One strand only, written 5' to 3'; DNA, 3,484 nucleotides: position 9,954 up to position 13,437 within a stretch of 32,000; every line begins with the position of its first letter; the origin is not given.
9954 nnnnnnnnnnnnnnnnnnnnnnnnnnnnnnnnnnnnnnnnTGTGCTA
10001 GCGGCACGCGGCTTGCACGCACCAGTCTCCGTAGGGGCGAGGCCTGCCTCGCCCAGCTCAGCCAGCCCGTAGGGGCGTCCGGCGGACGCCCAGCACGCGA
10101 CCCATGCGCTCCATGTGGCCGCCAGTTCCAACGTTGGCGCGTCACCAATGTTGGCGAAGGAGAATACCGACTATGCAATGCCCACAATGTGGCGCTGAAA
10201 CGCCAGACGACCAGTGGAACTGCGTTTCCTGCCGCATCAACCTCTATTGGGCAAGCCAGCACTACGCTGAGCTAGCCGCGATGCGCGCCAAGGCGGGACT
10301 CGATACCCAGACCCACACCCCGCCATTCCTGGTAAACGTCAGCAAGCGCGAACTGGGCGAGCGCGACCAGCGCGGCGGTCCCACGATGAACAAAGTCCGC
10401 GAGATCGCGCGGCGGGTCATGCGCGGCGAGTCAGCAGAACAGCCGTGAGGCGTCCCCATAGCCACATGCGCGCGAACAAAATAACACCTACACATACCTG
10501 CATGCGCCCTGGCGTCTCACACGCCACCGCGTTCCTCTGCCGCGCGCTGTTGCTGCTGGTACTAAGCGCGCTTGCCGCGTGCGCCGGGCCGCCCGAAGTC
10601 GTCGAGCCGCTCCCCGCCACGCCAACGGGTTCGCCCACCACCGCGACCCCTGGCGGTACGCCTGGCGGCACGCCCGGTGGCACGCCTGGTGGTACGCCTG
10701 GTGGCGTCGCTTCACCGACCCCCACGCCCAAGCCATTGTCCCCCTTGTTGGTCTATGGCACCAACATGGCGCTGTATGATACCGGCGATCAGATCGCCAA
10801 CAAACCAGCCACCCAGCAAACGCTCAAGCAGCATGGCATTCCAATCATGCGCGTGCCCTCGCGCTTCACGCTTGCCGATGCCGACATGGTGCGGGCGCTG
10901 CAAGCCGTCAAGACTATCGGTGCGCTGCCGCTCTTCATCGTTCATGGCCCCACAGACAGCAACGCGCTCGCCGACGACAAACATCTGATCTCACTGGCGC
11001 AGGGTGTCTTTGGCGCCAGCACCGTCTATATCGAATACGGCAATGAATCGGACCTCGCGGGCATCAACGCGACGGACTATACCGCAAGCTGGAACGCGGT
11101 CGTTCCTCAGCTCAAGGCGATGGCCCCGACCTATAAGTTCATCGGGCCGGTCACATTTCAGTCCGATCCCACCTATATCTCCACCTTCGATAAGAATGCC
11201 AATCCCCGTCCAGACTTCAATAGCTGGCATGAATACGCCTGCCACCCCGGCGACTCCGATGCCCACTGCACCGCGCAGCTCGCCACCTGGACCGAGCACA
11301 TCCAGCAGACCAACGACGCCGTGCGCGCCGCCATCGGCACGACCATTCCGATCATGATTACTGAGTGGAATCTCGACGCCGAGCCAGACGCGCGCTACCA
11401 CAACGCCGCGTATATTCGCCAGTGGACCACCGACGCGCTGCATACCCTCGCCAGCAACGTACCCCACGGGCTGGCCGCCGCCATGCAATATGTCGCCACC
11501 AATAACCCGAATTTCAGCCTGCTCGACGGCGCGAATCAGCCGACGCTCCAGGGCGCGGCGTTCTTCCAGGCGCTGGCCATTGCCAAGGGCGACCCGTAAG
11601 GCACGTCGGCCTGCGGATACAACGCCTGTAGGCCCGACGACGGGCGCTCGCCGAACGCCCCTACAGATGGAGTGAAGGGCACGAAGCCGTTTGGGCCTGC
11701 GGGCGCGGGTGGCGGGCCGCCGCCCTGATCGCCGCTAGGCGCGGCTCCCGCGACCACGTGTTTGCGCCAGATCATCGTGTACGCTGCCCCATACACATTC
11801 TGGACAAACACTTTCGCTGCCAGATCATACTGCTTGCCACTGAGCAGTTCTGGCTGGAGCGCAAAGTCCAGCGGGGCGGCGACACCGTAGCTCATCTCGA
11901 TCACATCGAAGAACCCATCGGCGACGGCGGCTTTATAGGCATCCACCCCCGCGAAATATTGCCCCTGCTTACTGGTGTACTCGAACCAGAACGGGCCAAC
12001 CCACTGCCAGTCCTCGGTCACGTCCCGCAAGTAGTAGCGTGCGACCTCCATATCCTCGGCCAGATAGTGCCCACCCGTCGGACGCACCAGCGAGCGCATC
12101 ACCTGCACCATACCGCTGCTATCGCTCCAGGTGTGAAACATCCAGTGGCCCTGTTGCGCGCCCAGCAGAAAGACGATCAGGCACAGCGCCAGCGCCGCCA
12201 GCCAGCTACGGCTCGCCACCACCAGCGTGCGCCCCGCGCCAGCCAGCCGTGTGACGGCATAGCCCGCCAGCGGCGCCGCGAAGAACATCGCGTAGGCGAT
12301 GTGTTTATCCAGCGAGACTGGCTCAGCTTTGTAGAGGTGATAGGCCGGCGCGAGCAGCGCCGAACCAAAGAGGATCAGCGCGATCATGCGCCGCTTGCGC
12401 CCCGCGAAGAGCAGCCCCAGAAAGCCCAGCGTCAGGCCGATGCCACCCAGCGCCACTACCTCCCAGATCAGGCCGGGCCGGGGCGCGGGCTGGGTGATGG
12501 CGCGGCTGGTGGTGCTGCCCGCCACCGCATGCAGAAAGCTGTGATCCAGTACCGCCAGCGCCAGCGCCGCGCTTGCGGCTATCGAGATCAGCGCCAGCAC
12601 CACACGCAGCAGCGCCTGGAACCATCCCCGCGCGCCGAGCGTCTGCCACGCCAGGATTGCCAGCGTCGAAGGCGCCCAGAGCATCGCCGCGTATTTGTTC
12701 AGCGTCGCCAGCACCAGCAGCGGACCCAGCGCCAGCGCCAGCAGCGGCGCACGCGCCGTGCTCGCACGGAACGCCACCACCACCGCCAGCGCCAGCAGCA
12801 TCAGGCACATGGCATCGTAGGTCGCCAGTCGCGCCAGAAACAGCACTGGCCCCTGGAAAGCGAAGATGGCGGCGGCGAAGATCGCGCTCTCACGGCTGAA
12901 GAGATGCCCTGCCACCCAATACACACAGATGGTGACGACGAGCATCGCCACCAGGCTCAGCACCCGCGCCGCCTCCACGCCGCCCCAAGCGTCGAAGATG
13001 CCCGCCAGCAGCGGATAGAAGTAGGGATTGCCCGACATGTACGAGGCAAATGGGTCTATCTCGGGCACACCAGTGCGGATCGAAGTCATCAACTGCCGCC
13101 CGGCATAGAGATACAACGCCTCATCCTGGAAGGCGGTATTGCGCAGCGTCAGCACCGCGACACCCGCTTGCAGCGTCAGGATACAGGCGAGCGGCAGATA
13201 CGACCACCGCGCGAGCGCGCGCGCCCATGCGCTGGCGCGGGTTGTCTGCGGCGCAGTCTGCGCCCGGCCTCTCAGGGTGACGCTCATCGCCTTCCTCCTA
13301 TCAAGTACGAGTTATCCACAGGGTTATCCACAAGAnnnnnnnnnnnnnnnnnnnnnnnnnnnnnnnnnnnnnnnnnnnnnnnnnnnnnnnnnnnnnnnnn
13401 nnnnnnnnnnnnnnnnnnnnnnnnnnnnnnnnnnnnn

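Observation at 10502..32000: Glycan island combining two processive GT2 synthases with three GT-C transferases, three GH-like modules, a flippase-like protein and a radical SAM enzyme: candidate undescribed envelope/EPS pathway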

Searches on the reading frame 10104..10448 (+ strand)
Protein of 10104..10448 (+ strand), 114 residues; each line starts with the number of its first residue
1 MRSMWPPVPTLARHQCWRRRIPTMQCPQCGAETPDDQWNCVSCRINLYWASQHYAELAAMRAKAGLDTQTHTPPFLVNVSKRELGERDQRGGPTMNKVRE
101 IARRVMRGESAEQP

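Call 6: search_protein_families(library=pfam, proteins=[window:10104-10448:+], max_evalue=0.01)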
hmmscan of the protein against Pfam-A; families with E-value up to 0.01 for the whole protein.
window:10104-10448:+ (114 aa): 1 family
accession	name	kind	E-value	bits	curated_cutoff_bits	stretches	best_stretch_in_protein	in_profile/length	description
PF18073.7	Zn_ribbon_LapB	-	0.0022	18.1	25.7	1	25-44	2-21/28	Rubredoxin metal binding domain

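Call 8: search_protein_families(library=ncbifam, proteins=[window:10104-10448:+], max_evalue=0.01)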
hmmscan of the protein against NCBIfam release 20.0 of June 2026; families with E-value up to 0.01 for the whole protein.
window:10104-10448:+ (114 aa): 1 family
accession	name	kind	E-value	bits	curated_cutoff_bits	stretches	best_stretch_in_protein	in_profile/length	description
NF049953.1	ribbon_DG_selen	exception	9.9e-05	22.3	130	1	24-67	6-49/172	zinc ribbon-containing (seleno)protein DG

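Call 49: search_protein_families(library=pfam, proteins=[window:10104-10448:+], max_evalue=1)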
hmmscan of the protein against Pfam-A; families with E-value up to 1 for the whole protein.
window:10104-10448:+ (114 aa): 6 families
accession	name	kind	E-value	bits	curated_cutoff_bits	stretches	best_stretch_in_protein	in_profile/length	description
PF18073.7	Zn_ribbon_LapB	-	0.0022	18.1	25.7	1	25-44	2-21/28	Rubredoxin metal binding domain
PF13248.11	Zn_ribbon_3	-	0.062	13.2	27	1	23-40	2-18/26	zinc-ribbon domain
PF12773.13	DZR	-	0.095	13.3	27.3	1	23-43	24-44/45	Double zinc ribbon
PF25165.1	DUF7828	-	0.12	12.5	25.7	1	32-56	22-46/87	Domain of unknown function (DUF7828)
PF24463.1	DUF7577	-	0.15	12.2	28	1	23-32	2-11/27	Domain of unknown function (DUF7577)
PF13240.11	Zn_Ribbon_1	-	0.36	11.2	25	1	26-37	2-13/23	zinc-ribbon domain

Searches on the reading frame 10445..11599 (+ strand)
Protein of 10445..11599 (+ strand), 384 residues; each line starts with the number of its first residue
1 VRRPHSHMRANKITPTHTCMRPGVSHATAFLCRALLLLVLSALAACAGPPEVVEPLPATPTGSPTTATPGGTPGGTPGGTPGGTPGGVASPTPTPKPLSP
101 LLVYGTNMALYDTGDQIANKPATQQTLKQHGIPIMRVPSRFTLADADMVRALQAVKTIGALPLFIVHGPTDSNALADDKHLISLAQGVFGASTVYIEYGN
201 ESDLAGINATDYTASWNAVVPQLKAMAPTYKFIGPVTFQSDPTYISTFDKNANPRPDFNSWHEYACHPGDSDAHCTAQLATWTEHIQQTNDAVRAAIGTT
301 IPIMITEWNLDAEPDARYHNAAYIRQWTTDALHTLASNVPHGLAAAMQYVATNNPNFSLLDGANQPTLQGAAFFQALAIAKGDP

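Call 5: search_protein_families(library=pfam, proteins=[window:10445-11599:+], max_evalue=0.01)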
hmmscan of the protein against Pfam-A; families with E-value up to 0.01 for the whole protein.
window:10445-11599:+ (384 aa): 0 families

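Call 7: search_protein_families(library=ncbifam, proteins=[window:10445-11599:+], max_evalue=0.01)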
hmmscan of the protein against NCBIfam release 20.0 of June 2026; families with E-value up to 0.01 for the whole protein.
window:10445-11599:+ (384 aa): 0 families

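Call 49: search_protein_families(library=pfam, proteins=[window:10445-11599:+], max_evalue=1)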
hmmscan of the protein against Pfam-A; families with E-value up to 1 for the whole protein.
window:10445-11599:+ (384 aa): 0 families

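Call 66: search_solved_structures(query=A3, max_evalue=1)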
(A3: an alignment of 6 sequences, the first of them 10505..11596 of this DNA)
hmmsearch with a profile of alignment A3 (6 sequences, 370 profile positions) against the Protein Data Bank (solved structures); distinct sequences matched with E-value up to 1: 27.
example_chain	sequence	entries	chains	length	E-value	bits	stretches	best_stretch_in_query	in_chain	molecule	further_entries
5u22_A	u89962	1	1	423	1.7e-07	33.9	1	182-251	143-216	N2152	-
8uwt_A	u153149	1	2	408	5.6e-06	28.9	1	181-250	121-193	Possible beta-xylosidase diverged, family 5/39 of glycosyl hydrolases and alpha-amylase C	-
8i0j_A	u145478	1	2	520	8.3e-06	28.3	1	179-307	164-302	Glycoside hydrolase family 39 beta-xylosidase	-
8i0x_B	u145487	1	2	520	8.3e-06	28.3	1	179-307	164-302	Glycoside hydrolase family 39 beta-xylosidase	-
1w91_A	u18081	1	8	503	0.00017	24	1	177-303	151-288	BETA-XYLOSIDASE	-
2bs9_A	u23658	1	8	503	0.00017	24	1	177-303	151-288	BETA-XYLOSIDASE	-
6uqj_A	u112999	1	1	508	0.00026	23.4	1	178-306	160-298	Beta-xylosidase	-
6yyh_A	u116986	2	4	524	0.00063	22.1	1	181-309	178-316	Beta-xylosidase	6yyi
4ekj_A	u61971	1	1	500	0.00066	22.1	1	177-308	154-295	Beta-xylosidase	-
4m29_A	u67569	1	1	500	0.00066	22.1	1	177-308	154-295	Beta-xylosidase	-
1px8_A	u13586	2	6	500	0.00079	21.8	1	182-313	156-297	Beta-xylosidase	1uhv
2bfg_A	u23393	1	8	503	0.0022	20.3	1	177-303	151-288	BETA-XYLOSIDASE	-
7pr9_A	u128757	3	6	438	0.0032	19.8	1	170-250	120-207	Glyco_hydro_44 domain-containing protein | Glycoside hydrolase family 44 domain-containing protein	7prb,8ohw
5bwi_A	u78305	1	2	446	0.0033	19.8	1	170-250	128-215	Glycoside Hydrolase Family 79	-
5g0m_A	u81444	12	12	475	0.015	17.6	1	170-251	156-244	BETA-GLUCURONIDASE | beta-glucuronidase from Acidobacterium capsulatum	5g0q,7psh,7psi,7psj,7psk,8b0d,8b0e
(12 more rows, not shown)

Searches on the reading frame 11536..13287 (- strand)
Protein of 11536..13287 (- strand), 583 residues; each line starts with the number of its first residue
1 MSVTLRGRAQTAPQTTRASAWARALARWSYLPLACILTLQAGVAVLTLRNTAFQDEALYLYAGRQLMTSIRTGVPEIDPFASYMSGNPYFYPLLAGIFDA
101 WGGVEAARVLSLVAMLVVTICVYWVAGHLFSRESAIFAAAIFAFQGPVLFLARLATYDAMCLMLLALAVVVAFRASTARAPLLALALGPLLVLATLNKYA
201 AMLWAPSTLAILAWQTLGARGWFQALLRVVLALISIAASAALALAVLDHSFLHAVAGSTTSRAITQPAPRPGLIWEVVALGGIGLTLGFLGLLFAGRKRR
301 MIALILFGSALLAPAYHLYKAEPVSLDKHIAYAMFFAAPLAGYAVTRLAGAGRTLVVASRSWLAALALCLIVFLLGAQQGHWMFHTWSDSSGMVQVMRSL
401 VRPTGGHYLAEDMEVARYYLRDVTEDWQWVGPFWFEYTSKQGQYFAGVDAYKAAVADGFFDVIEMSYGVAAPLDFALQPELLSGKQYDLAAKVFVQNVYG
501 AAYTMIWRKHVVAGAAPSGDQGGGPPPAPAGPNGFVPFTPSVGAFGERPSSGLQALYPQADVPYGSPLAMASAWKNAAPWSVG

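Call 5: search_protein_families(library=pfam, proteins=[window:11536-13287:-], max_evalue=0.01)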
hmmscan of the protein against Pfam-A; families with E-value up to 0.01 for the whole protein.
window:11536-13287:- (583 aa): 1 family
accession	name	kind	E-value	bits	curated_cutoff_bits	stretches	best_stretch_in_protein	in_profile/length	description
PF13231.12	PMT_2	-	4.7e-10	40.3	26.1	1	90-237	9-152/160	Dolichyl-phosphate-mannose-protein mannosyltransferase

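Call 7: search_protein_families(library=ncbifam, proteins=[window:11536-13287:-], max_evalue=0.01)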
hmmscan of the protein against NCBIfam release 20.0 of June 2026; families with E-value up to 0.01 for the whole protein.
window:11536-13287:- (583 aa): 1 family
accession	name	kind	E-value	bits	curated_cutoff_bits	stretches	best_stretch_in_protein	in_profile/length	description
TIGR03663.1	TIGR03663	subfamily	0.00072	18.7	126.25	0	51-221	23-192/435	flippase activity-associated protein Agl23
